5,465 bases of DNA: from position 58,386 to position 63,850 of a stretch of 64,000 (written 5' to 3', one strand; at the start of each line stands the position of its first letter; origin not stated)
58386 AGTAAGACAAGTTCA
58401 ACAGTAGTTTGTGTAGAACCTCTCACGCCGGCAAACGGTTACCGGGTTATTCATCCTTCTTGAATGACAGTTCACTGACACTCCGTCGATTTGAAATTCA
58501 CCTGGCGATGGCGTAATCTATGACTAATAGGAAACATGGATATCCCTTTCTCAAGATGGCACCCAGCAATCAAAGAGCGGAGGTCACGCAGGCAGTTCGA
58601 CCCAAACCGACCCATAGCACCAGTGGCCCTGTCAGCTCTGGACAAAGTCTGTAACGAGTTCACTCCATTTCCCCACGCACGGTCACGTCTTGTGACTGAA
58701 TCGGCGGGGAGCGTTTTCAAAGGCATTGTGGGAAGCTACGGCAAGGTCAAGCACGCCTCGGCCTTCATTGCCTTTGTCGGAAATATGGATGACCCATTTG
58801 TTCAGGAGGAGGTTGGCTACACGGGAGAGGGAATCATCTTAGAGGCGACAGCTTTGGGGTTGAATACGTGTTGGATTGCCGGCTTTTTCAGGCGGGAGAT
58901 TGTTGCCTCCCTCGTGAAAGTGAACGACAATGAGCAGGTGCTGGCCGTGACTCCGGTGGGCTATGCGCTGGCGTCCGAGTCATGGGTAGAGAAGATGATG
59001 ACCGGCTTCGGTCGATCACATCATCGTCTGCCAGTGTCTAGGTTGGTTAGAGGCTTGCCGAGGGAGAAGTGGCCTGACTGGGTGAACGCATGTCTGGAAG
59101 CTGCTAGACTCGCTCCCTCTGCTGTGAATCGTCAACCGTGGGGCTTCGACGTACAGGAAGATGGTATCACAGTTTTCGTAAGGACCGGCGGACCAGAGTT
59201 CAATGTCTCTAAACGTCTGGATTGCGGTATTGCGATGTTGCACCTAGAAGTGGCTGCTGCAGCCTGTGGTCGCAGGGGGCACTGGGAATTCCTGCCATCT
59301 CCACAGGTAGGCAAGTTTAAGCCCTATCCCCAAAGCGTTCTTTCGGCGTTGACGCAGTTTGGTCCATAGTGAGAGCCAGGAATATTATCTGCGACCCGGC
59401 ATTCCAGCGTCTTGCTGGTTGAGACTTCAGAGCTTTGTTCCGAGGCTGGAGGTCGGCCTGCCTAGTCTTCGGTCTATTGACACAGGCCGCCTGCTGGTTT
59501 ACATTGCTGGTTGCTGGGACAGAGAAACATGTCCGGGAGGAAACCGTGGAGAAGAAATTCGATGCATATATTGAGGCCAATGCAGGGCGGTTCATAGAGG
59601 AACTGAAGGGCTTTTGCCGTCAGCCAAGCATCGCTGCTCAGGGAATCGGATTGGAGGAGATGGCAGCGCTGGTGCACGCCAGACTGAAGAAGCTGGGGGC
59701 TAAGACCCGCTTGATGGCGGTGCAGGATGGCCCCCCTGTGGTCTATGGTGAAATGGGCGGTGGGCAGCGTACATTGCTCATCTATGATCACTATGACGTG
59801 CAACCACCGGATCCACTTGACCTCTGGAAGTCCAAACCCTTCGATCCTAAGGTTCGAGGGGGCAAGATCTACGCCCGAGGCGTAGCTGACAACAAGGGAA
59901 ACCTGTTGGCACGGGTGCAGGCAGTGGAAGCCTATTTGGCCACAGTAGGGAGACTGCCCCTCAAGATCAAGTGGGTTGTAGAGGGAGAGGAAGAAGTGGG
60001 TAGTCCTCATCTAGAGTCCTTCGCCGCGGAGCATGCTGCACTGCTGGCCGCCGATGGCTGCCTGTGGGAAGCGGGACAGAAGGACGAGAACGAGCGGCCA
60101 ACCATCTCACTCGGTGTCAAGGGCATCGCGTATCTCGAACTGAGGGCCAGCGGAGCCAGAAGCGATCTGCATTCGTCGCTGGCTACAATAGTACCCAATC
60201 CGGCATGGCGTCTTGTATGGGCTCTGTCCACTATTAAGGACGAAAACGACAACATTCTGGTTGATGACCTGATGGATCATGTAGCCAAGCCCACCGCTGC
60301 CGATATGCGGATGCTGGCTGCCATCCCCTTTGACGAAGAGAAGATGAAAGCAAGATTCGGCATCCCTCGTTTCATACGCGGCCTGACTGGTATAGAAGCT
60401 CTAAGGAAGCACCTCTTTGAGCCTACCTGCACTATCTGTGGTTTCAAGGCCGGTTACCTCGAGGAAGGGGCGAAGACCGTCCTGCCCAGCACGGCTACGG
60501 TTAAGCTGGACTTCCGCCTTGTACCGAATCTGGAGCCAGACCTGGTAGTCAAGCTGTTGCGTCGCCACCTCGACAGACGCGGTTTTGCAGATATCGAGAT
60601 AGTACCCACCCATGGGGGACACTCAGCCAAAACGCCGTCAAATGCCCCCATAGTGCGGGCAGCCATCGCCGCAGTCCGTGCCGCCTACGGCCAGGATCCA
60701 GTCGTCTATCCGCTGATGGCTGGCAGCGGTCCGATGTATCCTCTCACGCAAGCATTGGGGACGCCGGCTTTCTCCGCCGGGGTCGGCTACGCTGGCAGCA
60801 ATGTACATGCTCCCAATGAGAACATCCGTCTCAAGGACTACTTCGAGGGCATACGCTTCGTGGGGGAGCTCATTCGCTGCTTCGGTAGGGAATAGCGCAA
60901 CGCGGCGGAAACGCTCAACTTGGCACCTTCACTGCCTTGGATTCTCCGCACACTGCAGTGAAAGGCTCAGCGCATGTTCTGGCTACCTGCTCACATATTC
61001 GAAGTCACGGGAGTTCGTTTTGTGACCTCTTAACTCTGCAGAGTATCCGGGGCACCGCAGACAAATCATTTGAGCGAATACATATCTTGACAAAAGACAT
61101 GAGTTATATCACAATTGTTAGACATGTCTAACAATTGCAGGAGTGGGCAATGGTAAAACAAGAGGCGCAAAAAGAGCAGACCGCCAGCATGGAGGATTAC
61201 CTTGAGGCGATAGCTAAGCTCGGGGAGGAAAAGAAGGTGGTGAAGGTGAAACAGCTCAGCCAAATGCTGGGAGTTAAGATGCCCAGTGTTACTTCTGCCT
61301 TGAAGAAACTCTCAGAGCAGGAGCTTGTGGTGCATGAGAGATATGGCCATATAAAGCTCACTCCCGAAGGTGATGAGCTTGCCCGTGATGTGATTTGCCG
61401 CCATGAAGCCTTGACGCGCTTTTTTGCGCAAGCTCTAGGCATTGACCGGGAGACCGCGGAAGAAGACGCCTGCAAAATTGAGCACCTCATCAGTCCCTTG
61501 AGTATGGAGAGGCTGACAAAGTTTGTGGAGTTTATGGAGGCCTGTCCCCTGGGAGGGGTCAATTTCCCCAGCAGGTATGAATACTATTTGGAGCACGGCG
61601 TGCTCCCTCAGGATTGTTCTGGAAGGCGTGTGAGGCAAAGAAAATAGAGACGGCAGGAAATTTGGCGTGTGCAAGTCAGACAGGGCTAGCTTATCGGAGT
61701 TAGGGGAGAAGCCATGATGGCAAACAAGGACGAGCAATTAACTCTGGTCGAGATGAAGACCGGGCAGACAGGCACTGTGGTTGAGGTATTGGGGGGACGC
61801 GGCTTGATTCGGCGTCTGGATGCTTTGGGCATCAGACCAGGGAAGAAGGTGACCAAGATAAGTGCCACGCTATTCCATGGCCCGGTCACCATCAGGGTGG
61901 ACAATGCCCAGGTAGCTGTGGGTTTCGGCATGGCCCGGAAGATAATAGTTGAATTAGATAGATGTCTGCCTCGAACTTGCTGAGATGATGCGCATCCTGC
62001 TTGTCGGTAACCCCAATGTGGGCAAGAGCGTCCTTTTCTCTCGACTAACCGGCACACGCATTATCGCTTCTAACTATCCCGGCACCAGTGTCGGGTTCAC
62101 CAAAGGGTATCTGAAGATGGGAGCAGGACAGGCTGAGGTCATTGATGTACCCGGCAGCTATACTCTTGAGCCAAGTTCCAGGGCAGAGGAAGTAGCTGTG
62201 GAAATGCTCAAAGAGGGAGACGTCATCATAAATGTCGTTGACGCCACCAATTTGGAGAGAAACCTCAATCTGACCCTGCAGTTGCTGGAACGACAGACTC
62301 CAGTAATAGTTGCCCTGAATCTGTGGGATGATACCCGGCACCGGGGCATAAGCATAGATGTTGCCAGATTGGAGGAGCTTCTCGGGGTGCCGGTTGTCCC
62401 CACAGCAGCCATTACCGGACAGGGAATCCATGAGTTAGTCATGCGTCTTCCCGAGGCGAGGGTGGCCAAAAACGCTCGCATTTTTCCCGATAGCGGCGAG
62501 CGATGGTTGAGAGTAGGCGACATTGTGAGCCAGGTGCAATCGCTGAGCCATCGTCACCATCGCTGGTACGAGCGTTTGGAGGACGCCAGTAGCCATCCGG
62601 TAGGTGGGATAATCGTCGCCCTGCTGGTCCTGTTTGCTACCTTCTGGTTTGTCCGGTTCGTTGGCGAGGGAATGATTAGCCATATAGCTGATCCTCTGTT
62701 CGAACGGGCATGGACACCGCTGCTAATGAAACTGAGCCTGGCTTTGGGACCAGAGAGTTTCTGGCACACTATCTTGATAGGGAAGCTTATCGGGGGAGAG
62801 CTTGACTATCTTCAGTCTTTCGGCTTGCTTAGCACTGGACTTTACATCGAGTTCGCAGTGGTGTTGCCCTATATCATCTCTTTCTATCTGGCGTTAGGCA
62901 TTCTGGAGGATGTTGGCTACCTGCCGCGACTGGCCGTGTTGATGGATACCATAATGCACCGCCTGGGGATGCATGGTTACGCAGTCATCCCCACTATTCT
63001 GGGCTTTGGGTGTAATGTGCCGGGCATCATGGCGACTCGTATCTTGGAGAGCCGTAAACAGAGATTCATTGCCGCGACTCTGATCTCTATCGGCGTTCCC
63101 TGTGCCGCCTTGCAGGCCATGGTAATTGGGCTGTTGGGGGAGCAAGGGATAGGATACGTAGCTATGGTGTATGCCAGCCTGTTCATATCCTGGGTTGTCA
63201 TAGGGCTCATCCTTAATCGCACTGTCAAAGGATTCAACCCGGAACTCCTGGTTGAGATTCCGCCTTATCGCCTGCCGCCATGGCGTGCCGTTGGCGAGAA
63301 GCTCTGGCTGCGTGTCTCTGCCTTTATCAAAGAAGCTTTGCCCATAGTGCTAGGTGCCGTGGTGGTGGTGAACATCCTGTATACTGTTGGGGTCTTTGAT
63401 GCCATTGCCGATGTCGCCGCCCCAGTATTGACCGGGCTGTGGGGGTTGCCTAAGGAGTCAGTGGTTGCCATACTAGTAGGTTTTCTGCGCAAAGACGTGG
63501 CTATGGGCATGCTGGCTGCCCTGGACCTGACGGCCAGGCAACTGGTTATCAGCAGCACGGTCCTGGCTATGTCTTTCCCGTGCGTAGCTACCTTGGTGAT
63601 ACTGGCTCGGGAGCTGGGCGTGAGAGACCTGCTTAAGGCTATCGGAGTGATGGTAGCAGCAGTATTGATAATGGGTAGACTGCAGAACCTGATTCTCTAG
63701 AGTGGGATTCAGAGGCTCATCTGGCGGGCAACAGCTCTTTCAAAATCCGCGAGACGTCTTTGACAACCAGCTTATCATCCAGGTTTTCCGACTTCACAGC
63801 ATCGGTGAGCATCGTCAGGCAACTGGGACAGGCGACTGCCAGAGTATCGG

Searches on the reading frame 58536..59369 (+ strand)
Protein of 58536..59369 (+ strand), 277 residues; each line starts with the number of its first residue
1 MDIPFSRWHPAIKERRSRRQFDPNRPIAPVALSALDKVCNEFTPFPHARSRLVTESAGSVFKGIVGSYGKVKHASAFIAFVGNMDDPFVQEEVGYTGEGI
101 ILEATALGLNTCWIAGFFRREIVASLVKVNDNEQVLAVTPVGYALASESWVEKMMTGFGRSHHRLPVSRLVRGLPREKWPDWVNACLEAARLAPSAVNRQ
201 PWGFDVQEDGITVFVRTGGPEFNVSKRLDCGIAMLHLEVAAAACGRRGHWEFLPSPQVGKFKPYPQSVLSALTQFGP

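Call 26: search_protein_families(library=pfam, max_evalue=1e-8, proteins=[window:58536-59369:+])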
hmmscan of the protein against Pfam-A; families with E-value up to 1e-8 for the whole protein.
window:58536-59369:+ (277 aa): 2 families
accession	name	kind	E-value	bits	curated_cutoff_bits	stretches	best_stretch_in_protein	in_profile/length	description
PF14512.11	TM1586_NiRdase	-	2.2e-41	142.3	27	1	9-241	3-215/215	Putative TM nitroreductase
PF00881.29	Nitroreductase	-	7.2e-15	56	23.5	0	85-143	111-167/167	Nitroreductase family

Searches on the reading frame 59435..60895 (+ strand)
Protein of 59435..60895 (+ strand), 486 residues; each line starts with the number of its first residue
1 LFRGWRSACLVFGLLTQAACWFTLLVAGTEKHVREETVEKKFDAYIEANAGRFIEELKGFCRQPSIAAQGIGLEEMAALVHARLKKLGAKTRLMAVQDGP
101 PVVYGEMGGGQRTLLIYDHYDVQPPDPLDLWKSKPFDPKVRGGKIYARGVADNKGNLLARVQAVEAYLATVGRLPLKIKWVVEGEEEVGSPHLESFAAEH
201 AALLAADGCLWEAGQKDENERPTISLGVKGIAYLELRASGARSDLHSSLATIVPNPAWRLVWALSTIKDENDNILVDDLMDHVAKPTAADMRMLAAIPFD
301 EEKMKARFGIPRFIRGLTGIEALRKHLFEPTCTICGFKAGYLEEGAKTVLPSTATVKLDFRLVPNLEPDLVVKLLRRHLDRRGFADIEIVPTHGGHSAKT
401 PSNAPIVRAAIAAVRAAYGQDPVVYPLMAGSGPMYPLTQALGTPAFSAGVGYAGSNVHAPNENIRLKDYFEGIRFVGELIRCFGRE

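Call 26: search_protein_families(library=pfam, max_evalue=1e-8, proteins=[window:59435-60895:+])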
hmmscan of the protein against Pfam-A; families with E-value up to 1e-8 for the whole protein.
window:59435-60895:+ (486 aa): 2 families
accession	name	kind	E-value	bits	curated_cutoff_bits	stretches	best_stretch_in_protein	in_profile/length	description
PF01546.33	Peptidase_M20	-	1.7e-28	100.4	24.6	1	115-480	1-204/206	Peptidase family M20/M25/M40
PF07687.19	M20_dimer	-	2.3e-11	44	21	1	227-382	2-102/107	Peptidase dimerisation domain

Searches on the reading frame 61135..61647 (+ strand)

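Call 26: search_protein_families(library=pfam, max_evalue=1e-8, proteins=[window:61135-61647:+])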
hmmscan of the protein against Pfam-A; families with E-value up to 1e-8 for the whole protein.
window:61135-61647:+ (170 aa): 2 families
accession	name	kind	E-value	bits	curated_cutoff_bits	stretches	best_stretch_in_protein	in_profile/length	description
PF02742.21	Fe_dep_repr_C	-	6.6e-20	71.3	27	1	76-141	1-66/70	Iron dependent repressor, metal binding and dimerisation domain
PF01325.25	Fe_dep_repress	-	6.2e-18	65.2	26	1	16-73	3-60/60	Iron dependent repressor, N-terminal DNA binding domain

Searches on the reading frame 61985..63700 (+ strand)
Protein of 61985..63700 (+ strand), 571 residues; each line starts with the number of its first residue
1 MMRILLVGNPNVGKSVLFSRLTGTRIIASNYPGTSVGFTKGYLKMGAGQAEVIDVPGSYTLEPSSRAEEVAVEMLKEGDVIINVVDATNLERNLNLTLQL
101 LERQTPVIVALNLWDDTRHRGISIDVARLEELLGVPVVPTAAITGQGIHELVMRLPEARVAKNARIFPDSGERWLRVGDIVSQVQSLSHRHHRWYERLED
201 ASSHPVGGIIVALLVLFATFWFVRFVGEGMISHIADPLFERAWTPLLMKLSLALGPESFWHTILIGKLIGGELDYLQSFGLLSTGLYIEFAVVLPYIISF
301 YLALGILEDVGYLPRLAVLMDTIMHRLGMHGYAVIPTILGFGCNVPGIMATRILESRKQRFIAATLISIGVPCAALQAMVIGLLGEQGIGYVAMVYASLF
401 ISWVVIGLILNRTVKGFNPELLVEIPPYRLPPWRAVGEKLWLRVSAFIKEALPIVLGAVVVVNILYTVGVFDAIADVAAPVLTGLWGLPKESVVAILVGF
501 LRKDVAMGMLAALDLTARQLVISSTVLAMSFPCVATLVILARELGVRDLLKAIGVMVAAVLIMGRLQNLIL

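Call 26: search_protein_families(library=pfam, max_evalue=1e-8, proteins=[window:61985-63700:+])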
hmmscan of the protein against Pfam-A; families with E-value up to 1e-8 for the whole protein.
window:61985-63700:+ (571 aa): 4 families
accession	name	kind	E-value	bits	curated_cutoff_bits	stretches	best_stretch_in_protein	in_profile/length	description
PF02421.24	FeoB_N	-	4.3e-50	169.7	27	1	3-152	2-153/156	Ferrous iron transport protein B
PF07670.19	Gate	-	5.5e-32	110.8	29.6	2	291-385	2-102/104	Nucleoside recognition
PF01926.29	MMR_HSR1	-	5.6e-18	65.5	21.9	1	3-112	1-112/113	50S ribosome-binding GTPase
PF07664.17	FeoB_C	-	1.9e-10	40.7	26.6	1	393-443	2-54/54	Ferrous iron transport protein B C terminus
